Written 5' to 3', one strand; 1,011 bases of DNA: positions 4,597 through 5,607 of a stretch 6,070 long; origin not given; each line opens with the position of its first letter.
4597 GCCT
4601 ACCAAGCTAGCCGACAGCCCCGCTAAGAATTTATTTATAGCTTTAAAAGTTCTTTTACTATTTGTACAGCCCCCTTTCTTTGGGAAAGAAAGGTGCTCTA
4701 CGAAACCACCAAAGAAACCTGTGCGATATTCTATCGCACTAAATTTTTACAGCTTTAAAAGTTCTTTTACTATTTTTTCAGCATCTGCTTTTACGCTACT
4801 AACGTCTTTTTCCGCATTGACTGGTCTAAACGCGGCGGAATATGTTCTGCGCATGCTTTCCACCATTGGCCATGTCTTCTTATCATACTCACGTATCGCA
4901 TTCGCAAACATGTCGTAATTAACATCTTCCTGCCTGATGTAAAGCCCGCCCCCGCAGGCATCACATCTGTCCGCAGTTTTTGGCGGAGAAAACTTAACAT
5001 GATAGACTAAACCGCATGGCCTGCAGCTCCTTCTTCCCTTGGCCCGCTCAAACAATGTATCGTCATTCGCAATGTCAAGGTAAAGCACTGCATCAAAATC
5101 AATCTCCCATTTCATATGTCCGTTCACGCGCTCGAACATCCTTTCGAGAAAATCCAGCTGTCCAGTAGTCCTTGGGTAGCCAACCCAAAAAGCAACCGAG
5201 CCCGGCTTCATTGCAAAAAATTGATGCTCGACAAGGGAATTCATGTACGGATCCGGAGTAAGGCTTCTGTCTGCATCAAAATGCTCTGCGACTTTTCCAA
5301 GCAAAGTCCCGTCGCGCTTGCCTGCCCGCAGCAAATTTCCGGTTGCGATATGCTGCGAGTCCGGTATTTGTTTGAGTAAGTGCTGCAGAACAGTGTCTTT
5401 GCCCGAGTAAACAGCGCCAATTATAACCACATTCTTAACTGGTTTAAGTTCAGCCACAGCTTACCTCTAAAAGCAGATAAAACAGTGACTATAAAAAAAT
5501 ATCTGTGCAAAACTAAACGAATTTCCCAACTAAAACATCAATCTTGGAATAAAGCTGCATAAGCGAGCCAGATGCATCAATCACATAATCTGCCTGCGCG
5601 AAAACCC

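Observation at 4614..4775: Tandem duplication of the adk 3' end, tRNA-Pro promoter and first 8 nt of tRNA-Pro, with intron-type hairpin cassettes in the upstream copy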

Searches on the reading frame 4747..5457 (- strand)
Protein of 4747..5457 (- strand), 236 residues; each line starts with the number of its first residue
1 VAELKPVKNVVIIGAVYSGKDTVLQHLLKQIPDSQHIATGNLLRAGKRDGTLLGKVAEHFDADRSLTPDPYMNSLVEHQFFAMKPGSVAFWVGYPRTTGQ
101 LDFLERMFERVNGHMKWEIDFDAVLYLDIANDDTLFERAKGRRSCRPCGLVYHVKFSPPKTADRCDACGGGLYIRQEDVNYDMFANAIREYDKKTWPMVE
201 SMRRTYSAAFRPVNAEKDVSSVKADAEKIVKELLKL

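Call 9: find_encoding_contigs(protein=window:4747-5457:-, flank=10000, max_places=10)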
Protein window:4747-5457:- (236 aa): 4 contigs read that carry it; 3 places shown.
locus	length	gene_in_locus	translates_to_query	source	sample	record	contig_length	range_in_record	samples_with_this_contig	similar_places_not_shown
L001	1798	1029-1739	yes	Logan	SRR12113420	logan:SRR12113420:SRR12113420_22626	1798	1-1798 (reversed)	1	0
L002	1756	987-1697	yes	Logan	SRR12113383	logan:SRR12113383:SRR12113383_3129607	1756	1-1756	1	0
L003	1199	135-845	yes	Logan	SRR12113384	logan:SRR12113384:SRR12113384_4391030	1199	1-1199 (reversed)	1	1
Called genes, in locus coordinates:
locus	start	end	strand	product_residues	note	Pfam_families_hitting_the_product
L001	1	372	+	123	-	?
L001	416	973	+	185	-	PF13207:AAA_17, PF13238:AAA_18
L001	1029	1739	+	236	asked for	PF00406:ADK, PF13207:AAA_17 (weak), PF05191:ADK_lid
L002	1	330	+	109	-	?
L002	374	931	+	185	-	PF13207:AAA_17, PF13238:AAA_18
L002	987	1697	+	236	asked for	PF00406:ADK, PF13207:AAA_17 (weak), PF05191:ADK_lid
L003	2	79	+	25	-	?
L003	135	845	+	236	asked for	PF00406:ADK, PF13207:AAA_17 (weak), PF05191:ADK_lid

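Call 11: find_related_loci(query=window:4750-5457:-, collection=genome_contigs, flank=6000)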
Query window:4750-5457:- (236 aa) in genome_contigs; peptide patterns used: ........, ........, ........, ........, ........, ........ (x = any residue, [..] = any of these).
62 stretches matched a pattern, but none encodes a relative of the query by tblastn (E <= 1e-3).

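Call 12: search_protein_families(library=pfam, proteins=[window:4750-5457:-])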
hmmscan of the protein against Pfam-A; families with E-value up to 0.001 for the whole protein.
window:4750-5457:- (236 aa): 3 families
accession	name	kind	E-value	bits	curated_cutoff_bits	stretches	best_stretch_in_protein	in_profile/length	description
PF00406.28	ADK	-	2e-14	54.4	26.8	1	12-202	1-146/151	Adenylate kinase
PF05191.20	ADK_lid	-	7e-13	48.7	26.6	1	142-176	1-35/36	Adenylate kinase, active site lid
PF13207.12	AAA_17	-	3.3e-08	34.3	27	1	18-145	6-126/136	AAA domain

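Call 13: find_homologous_proteins(query=window:4750-5457:-, max_evalue=1e-10)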
Query window:4750-5457:- (236 aa): 45 proteins with E <= 1e-10 among 204 candidates.
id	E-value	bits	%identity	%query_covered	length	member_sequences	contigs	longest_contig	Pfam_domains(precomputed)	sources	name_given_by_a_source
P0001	8.0e-158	541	100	100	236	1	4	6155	PF00406.30,PF05191.21,PF13207.13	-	-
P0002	1.3e-118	413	75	100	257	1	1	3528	PF00406.30,PF05191.21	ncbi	-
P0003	4.4e-82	293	56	100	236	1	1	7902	PF00406.30,PF05191.21,PF13207.13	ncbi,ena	-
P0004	1.6e-27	115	35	94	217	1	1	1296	PF00406.30,PF05191.21,PF13671.13,PF13207.13,PF13238.13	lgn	-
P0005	2.2e-27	114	37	79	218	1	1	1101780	PF00406.30,PF05191.21,PF13671.13,PF13207.13,PF13238.13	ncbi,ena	-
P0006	7.9e-27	112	35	93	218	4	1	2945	PF00406.30,PF05191.21,PF13207.13,PF13238.13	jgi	-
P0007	4.8e-26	110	39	73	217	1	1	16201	PF00406.30,PF05191.21,PF13671.13,PF13207.13,PF13238.13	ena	-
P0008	7.0e-26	109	33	81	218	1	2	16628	PF17213.10,PF00406.30,PF05191.21,PF13671.13,PF13207.13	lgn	-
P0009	1.1e-25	109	35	96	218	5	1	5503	PF17213.10,PF00406.30,PF05191.21,PF13671.13,PF13207.13,PF13238.13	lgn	-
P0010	1.6e-25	108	34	92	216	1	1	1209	PF00406.30,PF05191.21,PF13207.13,PF13238.13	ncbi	-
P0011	3.2e-25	107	34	91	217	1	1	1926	PF00406.30,PF05191.21,PF13207.13,PF13238.13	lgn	-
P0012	4.2e-25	107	39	73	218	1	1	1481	PF17213.10,PF00406.30,PF05191.21,PF13671.13,PF13207.13,PF13238.13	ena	-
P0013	4.9e-25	106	37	79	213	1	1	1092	PF17213.10,PF00406.30,PF05191.21,PF13671.13,PF13207.13,PF13238.13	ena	-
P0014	8.3e-25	106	36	81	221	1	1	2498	PF17213.10,PF00406.30,PF05191.21,PF13671.13,PF13207.13,PF13238.13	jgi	jgi:adenylate kinase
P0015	8.5e-25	106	39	73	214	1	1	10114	PF17213.10,PF00406.30,PF05191.21,PF13671.13,PF13207.13,PF13238.13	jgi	jgi:adenylate kinase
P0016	1.2e-24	105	38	74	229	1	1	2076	PF00406.30,PF05191.21,PF13671.13,PF13207.13,PF13238.13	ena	-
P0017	1.6e-24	105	34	81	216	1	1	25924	PF17213.10,PF00406.30,PF05191.21,PF13671.13,PF13207.13,PF13238.13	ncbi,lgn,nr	ncbi:MAG: adenylate kinase [Candidatus Margulisiibacteriota bacterium]|nr:adenylate kinase [Candidat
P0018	2.7e-24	104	39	72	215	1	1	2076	PF17213.10,PF00406.30,PF05191.21,PF13671.13,PF13207.13,PF13238.13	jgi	jgi:adenylate kinase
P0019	3.8e-24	104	37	73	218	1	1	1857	PF00406.30,PF05191.21,PF13207.13,PF13238.13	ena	-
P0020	1.9e-23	101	37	81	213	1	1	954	PF00406.30,PF05191.21,PF13671.13,PF13207.13,PF13238.13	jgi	jgi:adenylate kinase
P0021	4.5e-23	100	34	95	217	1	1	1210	PF00406.30,PF05191.21,PF13671.13,PF13207.13,PF13238.13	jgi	jgi:adenylate kinase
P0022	5.7e-23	100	33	81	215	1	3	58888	PF00406.30,PF05191.21,PF13207.13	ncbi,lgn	-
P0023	9.2e-23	99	33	86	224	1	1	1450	PF00406.30,PF05191.21,PF13671.13,PF13207.13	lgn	-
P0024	6.0e-22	96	33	95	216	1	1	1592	PF17213.10,PF00406.30,PF05191.21,PF13207.13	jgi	jgi:adenylate kinase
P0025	2.9e-21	94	36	73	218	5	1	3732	PF17213.10,PF00406.30,PF05191.21,PF13207.13,PF13238.13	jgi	jgi:adenylate kinase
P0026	4.1e-21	94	35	81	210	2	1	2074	PF17213.10,PF00406.30,PF05191.21,PF13207.13,PF13238.13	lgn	-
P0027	7.0e-21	93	34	81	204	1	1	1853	PF00406.30,PF05191.21,PF13671.13,PF13207.13,PF13238.13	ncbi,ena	-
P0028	1.1e-20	92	34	82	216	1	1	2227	PF00406.30,PF05191.21,PF13671.13,PF13207.13,PF13238.13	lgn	-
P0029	2.6e-20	91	34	95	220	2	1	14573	PF00406.30,PF05191.21,PF13671.13,PF13207.13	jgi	jgi:adenylate kinase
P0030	2.9e-20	91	32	94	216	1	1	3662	PF00406.30,PF05191.21,PF13671.13,PF13207.13,PF13238.13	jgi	-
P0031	3.2e-20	91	34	81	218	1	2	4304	PF00406.30,PF05191.21,PF13207.13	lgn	-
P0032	5.6e-20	90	33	81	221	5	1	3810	PF00406.30,PF05191.21,PF13671.13,PF13207.13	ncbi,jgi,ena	jgi:adenylate kinase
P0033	5.7e-20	90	33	81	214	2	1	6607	PF00406.30,PF05191.21,PF13671.13,PF13207.13,PF13238.13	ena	-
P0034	2.3e-19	88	32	81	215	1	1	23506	PF17213.10,PF00406.30,PF05191.21,PF13207.13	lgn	-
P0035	5.1e-19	87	32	95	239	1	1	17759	PF00406.30,PF05191.21,PF13207.13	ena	-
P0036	7.7e-19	86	34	73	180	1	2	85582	PF00406.30,PF05191.21,PF13207.13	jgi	jgi:adenylate kinase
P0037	9.9e-19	86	34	73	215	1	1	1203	PF00406.30,PF05191.21,PF13671.13,PF13207.13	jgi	jgi:adenylate kinase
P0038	3.6e-18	84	30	96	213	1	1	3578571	PF17213.10,PF00406.30,PF05191.21,PF13207.13,PF13238.13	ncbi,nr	ncbi:MAG: adenylate kinase [Thermoplasmata archaeon]|nr:MAG: adenylate kinase [Thermoplasmata archae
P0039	8.3e-16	76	31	82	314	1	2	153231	PF00406.30,PF05191.21,PF13671.13,PF13207.13,PF13238.13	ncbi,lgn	-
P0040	9.5e-16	76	31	81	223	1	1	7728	PF00406.30,PF05191.21,PF13671.13,PF13207.13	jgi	jgi:adenylate kinase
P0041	1.4e-14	72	29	80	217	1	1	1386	PF00406.30,PF05191.21,PF13207.13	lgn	-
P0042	1.2e-13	69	29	79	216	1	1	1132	PF00406.30,PF05191.21,PF13207.13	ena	-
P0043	5.1e-13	67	28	79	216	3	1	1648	PF00406.30,PF05191.21,PF13207.13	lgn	-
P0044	6.7e-13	67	34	55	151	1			PF00406.30,PF05191.21,PF13207.13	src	-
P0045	7.4e-11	60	30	61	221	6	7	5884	PF00406.30,PF05191.21,PF13207.13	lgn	-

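Call 14: find_encoding_contigs(protein=P0002, flank=10000)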
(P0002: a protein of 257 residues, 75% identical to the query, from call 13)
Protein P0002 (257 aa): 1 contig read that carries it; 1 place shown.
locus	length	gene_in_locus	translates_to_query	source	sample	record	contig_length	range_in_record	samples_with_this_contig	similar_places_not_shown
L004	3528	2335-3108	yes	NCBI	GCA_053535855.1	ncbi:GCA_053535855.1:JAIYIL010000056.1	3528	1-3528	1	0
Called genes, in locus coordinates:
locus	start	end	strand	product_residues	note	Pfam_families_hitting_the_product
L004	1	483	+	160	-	?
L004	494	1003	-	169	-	-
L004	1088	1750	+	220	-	PF13238:AAA_18, PF13207:AAA_17 (faint)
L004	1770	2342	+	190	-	PF13238:AAA_18, PF13207:AAA_17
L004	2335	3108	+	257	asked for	PF00406:ADK, PF05191:ADK_lid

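Call 15: find_encoding_contigs(protein=P0003, flank=10000)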
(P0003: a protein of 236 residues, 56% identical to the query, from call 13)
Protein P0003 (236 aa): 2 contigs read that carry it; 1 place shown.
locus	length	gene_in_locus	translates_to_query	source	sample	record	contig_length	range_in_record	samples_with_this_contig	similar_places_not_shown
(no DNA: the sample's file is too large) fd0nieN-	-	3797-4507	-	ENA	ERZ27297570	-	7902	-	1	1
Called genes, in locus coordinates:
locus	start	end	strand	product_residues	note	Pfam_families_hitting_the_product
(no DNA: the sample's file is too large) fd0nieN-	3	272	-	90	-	?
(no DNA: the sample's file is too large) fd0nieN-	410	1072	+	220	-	PF13238:AAA_18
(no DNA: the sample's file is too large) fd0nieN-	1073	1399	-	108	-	-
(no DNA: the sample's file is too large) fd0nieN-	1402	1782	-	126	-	PF01842:ACT (faint), PF13291:ACT_4 (faint), PF22190:TTHA0829-like_ACT (faint)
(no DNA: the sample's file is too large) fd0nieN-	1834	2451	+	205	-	PF13238:AAA_18, PF13207:AAA_17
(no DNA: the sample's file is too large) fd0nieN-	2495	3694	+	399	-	PF05977:MFS_3 (faint), PF07690:MFS_1, PF12832:MFS_1_like (faint), PF07690:MFS_1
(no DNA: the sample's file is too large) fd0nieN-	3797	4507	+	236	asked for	PF00406:ADK, PF13207:AAA_17, PF05191:ADK_lid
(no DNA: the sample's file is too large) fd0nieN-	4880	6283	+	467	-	PF10633:NPCBM_assoc (faint)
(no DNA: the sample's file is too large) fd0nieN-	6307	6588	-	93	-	PF14947:HTH_45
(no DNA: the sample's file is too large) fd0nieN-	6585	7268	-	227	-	-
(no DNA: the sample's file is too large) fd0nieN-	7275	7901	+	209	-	?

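Call 20: find_related_loci(query=A1, collection=genome_contigs, flank=8000)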
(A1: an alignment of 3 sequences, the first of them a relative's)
Query A1 (236 aa) in genome_contigs; peptide patterns used: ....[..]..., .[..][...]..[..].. (x = any residue, [..] = any of these).
60 stretches matched a pattern; 1 encode a relative of the query (tblastn E <= 1e-3); 1 distinct loci.
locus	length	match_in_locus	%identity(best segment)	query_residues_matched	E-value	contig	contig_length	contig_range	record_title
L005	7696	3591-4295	56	1-235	1e-91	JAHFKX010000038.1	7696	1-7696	MAG: Candidatus Woesearchaeota archaeon isolate nzgw42 NODE_25729_length_7697_cov_2.930966, whole genome shotgun sequenc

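Call 21: find_related_loci(query=A1, collection=metagenome_contigs, flank=8000)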
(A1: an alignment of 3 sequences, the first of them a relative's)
Query A1 (236 aa) in metagenome_contigs; peptide patterns used: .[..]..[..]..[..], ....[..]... (x = any residue, [..] = any of these).
94 stretches matched a pattern; 1 encode a relative of the query (tblastn E <= 1e-3); 1 distinct loci.
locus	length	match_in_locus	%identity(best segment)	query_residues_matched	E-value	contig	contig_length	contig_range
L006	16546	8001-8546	25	10-203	8e-8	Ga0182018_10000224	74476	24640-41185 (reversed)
